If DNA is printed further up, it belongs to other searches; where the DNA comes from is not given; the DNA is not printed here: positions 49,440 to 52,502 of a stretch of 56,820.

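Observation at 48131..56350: Six-gene, tightly packed operon of unusual composition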

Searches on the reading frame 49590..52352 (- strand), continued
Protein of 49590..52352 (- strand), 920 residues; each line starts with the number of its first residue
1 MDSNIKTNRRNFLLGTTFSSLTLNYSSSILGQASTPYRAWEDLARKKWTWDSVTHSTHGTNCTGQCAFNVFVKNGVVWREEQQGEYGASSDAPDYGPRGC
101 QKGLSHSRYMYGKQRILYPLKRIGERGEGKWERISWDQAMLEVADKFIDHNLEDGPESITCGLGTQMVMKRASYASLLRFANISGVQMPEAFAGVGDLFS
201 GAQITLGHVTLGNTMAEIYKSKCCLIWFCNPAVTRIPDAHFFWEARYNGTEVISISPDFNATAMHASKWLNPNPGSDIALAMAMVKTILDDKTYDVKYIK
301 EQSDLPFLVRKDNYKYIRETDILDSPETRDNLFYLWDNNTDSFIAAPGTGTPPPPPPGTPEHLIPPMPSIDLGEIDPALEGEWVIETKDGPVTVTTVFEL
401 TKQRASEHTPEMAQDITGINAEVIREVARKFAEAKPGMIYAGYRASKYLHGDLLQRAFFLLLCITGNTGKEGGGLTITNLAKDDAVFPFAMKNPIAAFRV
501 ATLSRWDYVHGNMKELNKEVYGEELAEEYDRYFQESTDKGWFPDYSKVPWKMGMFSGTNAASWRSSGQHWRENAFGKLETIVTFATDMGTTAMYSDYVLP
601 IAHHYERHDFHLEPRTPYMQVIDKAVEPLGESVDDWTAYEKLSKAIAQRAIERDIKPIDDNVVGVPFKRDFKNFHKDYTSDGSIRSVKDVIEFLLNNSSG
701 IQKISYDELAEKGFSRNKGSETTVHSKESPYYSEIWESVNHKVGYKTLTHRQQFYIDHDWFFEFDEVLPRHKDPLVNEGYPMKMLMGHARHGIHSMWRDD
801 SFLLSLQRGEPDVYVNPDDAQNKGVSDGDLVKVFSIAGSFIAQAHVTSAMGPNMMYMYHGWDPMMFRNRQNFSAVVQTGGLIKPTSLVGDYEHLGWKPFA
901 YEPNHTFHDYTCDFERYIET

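Call 18: search_solved_structures(query=window:49590-52352:-, max_evalue=1e-20, show_alignments=2)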
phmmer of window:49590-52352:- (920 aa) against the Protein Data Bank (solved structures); distinct sequences matched with E-value up to 1e-20: 18.
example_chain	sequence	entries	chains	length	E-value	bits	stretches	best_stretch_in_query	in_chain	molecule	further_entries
5e7o_A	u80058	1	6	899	2.4e-162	545.2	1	35-918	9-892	DMSO reductase family type II enzyme, molybdopterin subunit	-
4ydd_A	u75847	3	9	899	7.4e-162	543.5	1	35-918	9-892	DMSO reductase family type II enzyme, molybdopterin subunit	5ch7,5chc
2ivf_A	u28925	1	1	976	2.5e-127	429.3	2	31-497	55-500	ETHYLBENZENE DEHYDROGENASE ALPHA-SUBUNIT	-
1r27_A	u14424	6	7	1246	6.7e-76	259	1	31-122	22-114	Respiratory nitrate reductase 1 alpha chain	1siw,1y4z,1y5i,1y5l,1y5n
1q16_A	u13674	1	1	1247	6.8e-76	259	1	31-122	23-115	Respiratory nitrate reductase 1 alpha chain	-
3egw_A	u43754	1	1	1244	1.2e-75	258.2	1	31-122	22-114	Respiratory nitrate reductase 1 alpha chain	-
3ir7_A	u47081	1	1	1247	1.3e-75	258.1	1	31-122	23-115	Respiratory nitrate reductase 1 alpha chain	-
3ir6_A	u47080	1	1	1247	1.1e-74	255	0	31-122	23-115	Respiratory nitrate reductase 1 alpha chain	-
3ir5_A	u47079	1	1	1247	2.3e-74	253.9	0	125-325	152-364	Respiratory nitrate reductase 1 alpha chain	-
7b04_B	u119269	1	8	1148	1.2e-32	115.9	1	197-474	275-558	Nitrite oxidoreductase subunit A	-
9vap_A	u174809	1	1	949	1.4e-30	109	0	56-301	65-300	Formate dehydrogenase molybdopterin-binding subunit FdhA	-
2e7z_A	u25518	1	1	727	3.3e-25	91.3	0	93-300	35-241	Acetylene hydratase Ahy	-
1aa6_A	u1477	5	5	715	4.6e-25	90.8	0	62-302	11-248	FORMATE DEHYDROGENASE H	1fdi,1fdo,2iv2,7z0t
2vpw_A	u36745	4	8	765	5.7e-22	80.6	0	93-301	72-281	THIOSULFATE REDUCTASE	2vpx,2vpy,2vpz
1dmr_A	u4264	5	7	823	5.2e-21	77.4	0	407-646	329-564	DMSO REDUCTASE | Dimethyl sulfoxide/trimethylamine N-oxide reductase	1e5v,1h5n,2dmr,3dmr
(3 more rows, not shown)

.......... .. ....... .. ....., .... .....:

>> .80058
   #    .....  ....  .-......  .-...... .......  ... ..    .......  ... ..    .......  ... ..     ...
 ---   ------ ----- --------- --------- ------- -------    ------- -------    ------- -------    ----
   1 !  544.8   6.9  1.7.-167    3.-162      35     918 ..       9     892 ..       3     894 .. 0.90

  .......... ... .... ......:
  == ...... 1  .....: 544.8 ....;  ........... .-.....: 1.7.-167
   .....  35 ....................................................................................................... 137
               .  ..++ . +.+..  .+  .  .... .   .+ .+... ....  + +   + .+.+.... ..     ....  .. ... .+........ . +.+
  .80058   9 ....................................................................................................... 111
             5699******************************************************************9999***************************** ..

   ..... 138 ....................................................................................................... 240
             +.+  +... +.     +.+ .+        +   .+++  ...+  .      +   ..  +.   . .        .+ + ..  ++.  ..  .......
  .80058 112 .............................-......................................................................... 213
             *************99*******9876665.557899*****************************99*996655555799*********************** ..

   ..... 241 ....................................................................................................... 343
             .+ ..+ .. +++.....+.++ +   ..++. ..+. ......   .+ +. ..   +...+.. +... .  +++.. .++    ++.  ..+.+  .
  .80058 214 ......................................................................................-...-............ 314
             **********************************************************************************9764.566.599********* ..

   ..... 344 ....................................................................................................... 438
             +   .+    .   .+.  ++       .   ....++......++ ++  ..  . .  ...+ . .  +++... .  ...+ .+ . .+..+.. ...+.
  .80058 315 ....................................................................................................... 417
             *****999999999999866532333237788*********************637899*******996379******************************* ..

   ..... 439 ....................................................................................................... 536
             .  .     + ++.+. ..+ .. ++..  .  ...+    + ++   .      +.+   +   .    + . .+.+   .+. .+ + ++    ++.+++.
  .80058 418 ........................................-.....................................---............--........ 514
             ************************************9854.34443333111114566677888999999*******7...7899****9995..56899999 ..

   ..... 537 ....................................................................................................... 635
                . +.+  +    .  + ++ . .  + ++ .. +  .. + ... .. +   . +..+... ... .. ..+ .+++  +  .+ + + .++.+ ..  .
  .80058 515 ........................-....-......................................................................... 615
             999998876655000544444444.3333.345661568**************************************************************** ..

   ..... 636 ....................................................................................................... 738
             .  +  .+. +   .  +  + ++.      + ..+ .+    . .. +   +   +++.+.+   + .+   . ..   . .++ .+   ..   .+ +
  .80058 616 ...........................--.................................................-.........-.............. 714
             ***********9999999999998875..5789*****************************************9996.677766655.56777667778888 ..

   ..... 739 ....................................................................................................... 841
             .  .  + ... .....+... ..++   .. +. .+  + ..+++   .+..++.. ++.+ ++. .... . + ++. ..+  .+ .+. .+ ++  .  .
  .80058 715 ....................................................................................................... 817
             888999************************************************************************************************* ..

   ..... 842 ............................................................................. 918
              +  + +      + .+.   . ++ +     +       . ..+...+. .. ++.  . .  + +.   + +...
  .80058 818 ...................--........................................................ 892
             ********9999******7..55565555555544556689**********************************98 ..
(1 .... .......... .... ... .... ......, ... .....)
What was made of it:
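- Checked: The mature part aligns from residue ~35 with mature PcrA (call 18).
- Alpha is closer to oxyanion reductases and DMS dehydrogenase-type enzymes than to the hydrocarbon hydroxylases: PcrA 545 bits against EbdA 429 bits (call 18). Precedent: acetylene hydratase 2e7z is a monomeric member of the superfamily and appears as a distant hit in call 18.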

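Call 30: find_encoding_contigs(protein=P0051, flank=10000, max_places=1)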
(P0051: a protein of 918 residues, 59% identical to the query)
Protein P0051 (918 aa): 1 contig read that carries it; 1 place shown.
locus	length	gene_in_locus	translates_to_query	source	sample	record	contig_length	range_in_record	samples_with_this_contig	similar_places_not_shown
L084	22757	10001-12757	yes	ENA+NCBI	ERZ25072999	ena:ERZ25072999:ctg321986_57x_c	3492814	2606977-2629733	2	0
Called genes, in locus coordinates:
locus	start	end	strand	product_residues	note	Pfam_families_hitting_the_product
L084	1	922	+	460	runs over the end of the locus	PF12801:Fer4_5 (weak), PF13187:Fer4_9 (faint), PF12838:Fer4_7 (faint), PF13534:Fer4_17 (faint), PF13183:Fer4_8 (faint), PF13746:Fer4_18, PF11614:FixG_C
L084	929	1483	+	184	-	PF05751:FixH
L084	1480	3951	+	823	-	PF12156:ATPase-cat_bd, PF00403:HMA, PF00122:E1-E2_ATPase, PF00702:Hydrolase, PF08282:Hydrolase_3 (faint)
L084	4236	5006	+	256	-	-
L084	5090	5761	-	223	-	-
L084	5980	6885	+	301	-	PF12973:Cupin_7 (weak), PF14499:DUF4437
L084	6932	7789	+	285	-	PF04909:Amidohydro_2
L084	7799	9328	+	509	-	PF00501:AMP-binding, PF13193:AMP-binding_C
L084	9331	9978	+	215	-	PF01323:DSBA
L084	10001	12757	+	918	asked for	PF00384:Molybdopterin, PF01568:Molydop_binding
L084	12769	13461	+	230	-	PF05996:Fe_bilin_red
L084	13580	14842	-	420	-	PF00083:Sugar_tr, PF07690:MFS_1, PF13347:MFS_2 (weak), PF07690:MFS_1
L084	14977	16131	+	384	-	PF00795:CN_hydrolase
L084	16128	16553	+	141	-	-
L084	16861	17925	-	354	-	PF00795:CN_hydrolase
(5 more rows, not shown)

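Call 31: find_encoding_contigs(protein=P0035, flank=10000, max_places=1)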
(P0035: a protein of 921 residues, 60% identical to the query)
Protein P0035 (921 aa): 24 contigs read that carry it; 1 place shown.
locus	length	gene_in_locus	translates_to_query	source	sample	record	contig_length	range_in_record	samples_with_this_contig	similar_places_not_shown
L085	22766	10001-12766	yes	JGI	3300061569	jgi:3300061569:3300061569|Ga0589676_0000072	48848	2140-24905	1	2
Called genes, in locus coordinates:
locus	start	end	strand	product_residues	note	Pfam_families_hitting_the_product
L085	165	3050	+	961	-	PF07715:Plug, PF00593:TonB_dep_Rec_b-barrel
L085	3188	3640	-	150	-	-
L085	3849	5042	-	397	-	-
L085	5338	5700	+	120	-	-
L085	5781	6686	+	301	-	PF14499:DUF4437, PF12973:Cupin_7 (faint)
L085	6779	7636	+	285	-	PF04909:Amidohydro_2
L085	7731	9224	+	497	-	PF00501:AMP-binding, PF13193:AMP-binding_C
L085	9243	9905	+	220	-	PF01323:DSBA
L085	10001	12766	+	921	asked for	PF00384:Molybdopterin, PF01568:Molydop_binding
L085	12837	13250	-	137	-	PF00034:Cytochrom_C, PF13442:Cytochrome_CBB3 (weak)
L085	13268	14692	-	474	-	PF04909:Amidohydro_2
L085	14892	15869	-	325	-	PF01522:Polysacc_deac_1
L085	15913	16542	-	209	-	PF00857:Isochorismatase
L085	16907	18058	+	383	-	PF00795:CN_hydrolase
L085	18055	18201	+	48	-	-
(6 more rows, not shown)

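Call 32: find_encoding_contigs(protein=P0109, flank=10000, max_places=1)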
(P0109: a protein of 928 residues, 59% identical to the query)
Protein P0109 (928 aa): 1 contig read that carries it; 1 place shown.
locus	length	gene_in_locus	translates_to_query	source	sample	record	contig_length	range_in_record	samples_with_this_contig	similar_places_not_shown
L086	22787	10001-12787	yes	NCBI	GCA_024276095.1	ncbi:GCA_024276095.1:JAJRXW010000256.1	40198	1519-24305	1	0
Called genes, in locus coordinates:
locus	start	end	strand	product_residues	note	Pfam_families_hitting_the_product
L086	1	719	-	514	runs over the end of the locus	PF13432:TPR_16 (faint), PF13424:TPR_12 (faint), PF00515:TPR_1 (faint), PF07719:TPR_2 (faint), PF13414:TPR_11 (faint)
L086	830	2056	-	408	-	-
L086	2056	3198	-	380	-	-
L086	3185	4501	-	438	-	PF13424:TPR_12 (faint), PF03544:TonB_C (weak)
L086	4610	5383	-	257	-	PF01435:Peptidase_M48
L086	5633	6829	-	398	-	PF00083:Sugar_tr, PF07690:MFS_1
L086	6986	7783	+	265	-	PF00106:adh_short, PF08659:KR (weak), PF13561:adh_short_C2, PF23441:SDR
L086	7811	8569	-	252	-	PF13489:Methyltransf_23, PF01209:Ubie_methyltran (weak), PF13847:Methyltransf_31, PF08241:Methyltransf_11, PF08242:Methyltransf_12, PF13649:Methyltransf_25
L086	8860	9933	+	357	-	PF00795:CN_hydrolase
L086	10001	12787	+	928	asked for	PF00384:Molybdopterin, PF01568:Molydop_binding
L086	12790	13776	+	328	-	PF12797:Fer4_2 (faint), PF12837:Fer4_6 (faint), PF13237:Fer4_10 (weak), PF13247:Fer4_11, PF12838:Fer4_7 (weak)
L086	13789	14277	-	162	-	PF01292:Ni_hydr_CYTB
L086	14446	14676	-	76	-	PF02810:SEC-C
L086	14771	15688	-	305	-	PF01734:Patatin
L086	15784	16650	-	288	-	PF00753:Lactamase_B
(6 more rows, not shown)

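Call 33: find_encoding_contigs(protein=P0103, flank=10000, max_places=1)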
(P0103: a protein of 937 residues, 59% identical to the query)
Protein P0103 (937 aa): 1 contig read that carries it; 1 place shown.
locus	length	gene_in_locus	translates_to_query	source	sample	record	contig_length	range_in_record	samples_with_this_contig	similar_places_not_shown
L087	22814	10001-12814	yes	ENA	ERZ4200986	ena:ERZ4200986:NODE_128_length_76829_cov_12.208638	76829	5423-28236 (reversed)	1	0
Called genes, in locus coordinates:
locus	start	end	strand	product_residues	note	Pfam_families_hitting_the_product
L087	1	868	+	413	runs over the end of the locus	PF07690:MFS_1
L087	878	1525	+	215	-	PF07045:DUF1330 (weak)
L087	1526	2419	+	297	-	PF00682:HMGL-like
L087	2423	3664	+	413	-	PF00330:Aconitase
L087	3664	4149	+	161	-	PF00694:Aconitase_C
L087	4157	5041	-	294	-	PF01370:Epimerase (weak), PF05368:NmrA, PF13460:NAD_binding_10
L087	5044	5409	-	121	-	PF06249:EutQ (weak)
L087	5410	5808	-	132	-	-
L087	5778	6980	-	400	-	PF05175:MTS (weak), PF01209:Ubie_methyltran, PF03848:TehB (weak), PF13489:Methyltransf_23, PF08241:Methyltransf_11, PF08242:Methyltransf_12, PF13649:Methyltransf_25, PF13847:Methyltransf_31, +1 more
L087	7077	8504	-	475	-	PF00474:SSF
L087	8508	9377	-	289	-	PF13593:SBF_like, PF01758:SBF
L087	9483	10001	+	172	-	PF22381:Staph_reg_Sar_Rot (faint), PF12802:MarR_2 (weak)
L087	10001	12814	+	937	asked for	PF00384:Molybdopterin, PF01568:Molydop_binding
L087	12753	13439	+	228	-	PF02613:Nitrate_red_del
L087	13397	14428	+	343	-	PF13187:Fer4_9 (faint), PF12797:Fer4_2 (faint), PF12837:Fer4_6 (faint), PF13237:Fer4_10 (weak), PF13247:Fer4_11, PF12838:Fer4_7 (weak)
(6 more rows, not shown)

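Call 34: find_encoding_contigs(protein=P0117, flank=10000, max_places=1)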
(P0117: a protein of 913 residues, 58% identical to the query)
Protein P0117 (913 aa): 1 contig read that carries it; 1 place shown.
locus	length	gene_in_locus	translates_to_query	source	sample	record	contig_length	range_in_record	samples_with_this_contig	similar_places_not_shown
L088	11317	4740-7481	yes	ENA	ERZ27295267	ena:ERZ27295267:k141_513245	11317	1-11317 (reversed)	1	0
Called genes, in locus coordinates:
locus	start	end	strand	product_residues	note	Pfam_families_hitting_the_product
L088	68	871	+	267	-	PF06500:FrsA-like (weak), PF00561:Abhydrolase_1, PF12146:Hydrolase_4, PF12697:Abhydrolase_6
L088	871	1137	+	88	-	-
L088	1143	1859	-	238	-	PF03413:PepSY (faint), PF03929:PepSY_TM (weak)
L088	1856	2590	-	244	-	PF02592:Vut_1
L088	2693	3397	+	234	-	-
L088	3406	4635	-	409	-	PF03453:MoeA_N, PF00994:MoCF_biosynth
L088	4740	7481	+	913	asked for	PF00384:Molybdopterin, PF01568:Molydop_binding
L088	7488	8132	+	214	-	PF02613:Nitrate_red_del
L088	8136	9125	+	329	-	PF12797:Fer4_2 (weak), PF12837:Fer4_6 (faint), PF13237:Fer4_10 (weak), PF13247:Fer4_11, PF12838:Fer4_7 (weak)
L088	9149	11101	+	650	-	PF07690:MFS_1, PF06779:MFS_4 (weak), PF03209:PUCC (faint)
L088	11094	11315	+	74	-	?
